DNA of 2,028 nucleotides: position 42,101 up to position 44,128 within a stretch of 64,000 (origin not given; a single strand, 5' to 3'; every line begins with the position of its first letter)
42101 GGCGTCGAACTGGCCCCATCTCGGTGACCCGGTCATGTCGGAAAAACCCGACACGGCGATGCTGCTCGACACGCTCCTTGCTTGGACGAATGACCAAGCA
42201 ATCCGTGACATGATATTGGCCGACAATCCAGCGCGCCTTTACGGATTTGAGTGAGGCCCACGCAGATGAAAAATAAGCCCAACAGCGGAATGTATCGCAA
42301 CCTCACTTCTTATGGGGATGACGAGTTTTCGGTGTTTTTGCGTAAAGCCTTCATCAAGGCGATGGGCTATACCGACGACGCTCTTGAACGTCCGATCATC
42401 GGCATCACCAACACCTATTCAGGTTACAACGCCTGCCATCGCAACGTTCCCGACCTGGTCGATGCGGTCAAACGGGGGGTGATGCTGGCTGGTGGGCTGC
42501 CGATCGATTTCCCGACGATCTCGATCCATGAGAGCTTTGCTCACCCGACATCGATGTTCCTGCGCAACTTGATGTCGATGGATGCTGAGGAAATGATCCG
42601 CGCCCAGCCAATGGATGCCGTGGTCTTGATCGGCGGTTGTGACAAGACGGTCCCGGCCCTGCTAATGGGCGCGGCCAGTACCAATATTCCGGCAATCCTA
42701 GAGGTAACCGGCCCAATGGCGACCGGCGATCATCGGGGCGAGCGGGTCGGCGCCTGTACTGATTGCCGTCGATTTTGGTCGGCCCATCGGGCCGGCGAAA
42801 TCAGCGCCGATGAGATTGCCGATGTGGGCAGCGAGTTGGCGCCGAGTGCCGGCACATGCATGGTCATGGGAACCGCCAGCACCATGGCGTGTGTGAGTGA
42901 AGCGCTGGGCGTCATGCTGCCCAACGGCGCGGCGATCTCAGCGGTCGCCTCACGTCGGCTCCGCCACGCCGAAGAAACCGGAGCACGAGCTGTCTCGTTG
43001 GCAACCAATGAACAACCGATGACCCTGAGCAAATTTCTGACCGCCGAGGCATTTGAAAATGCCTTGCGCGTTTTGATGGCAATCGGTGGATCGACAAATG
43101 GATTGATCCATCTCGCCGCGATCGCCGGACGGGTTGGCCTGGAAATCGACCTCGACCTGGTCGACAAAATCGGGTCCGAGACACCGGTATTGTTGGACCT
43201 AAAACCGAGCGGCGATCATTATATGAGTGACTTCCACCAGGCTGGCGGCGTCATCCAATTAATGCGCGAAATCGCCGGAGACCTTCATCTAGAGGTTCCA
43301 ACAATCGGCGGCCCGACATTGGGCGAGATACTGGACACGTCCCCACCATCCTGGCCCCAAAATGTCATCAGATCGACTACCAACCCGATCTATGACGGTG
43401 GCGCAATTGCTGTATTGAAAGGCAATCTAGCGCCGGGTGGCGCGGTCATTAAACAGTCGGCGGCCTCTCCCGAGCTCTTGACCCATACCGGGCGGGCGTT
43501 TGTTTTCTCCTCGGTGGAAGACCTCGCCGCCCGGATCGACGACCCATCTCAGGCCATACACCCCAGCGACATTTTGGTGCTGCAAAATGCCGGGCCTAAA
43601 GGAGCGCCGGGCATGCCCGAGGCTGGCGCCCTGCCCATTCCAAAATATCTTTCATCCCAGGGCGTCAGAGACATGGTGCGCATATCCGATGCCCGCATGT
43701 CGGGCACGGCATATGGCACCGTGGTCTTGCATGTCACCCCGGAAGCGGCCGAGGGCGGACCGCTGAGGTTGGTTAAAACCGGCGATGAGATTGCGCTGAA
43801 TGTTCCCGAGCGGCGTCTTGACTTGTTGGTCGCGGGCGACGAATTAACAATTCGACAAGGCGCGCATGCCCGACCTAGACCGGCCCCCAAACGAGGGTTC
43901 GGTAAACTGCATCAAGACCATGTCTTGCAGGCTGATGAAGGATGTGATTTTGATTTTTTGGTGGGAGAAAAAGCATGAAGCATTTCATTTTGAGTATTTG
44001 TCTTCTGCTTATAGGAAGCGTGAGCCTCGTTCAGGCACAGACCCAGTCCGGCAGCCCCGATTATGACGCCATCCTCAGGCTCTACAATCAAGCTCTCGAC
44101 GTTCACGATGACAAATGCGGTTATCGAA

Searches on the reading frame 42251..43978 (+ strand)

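Call 25: search_protein_families(library=ncbifam, proteins=[window:42251-43978:+], max_evalue=1e-20)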
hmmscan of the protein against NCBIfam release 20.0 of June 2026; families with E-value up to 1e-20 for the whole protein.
window:42251-43978:+ (575 aa): 8 families
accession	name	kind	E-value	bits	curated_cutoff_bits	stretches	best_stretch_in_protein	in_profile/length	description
NF004784.0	PRK06131.1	subfamily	7e-248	823.7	539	1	8-573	3-566/576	dihydroxy-acid dehydratase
NF009559.0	PRK13016.1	equivalog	2e-203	676.8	882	1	13-573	8-567/578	L-arabinonate dehydratase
NF009560.0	PRK13017.1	subfamily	3.5e-173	577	684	1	33-571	30-579/595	dihydroxy-acid dehydratase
NF002068.0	PRK00911.1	subfamily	8.6e-136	453.7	644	1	32-565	20-553/559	dihydroxy-acid dehydratase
TIGR00110.1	ilvD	equivalog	1.3e-129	433.3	618.15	1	32-565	3-539/543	dihydroxy-acid dehydratase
NF009103.0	PRK12448.1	equivalog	1.6e-86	290.8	710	2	32-362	19-362/616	dihydroxy-acid dehydratase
TIGR01196.1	edd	equivalog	2.5e-55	187.9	708.25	1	99-551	122-579/601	phosphogluconate dehydratase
TIGR03432.1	yjhG_yagF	hypoth_equivalog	1.3e-51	175.4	808.15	1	101-367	126-394/640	YjhG/YagF family D-xylonate dehydratase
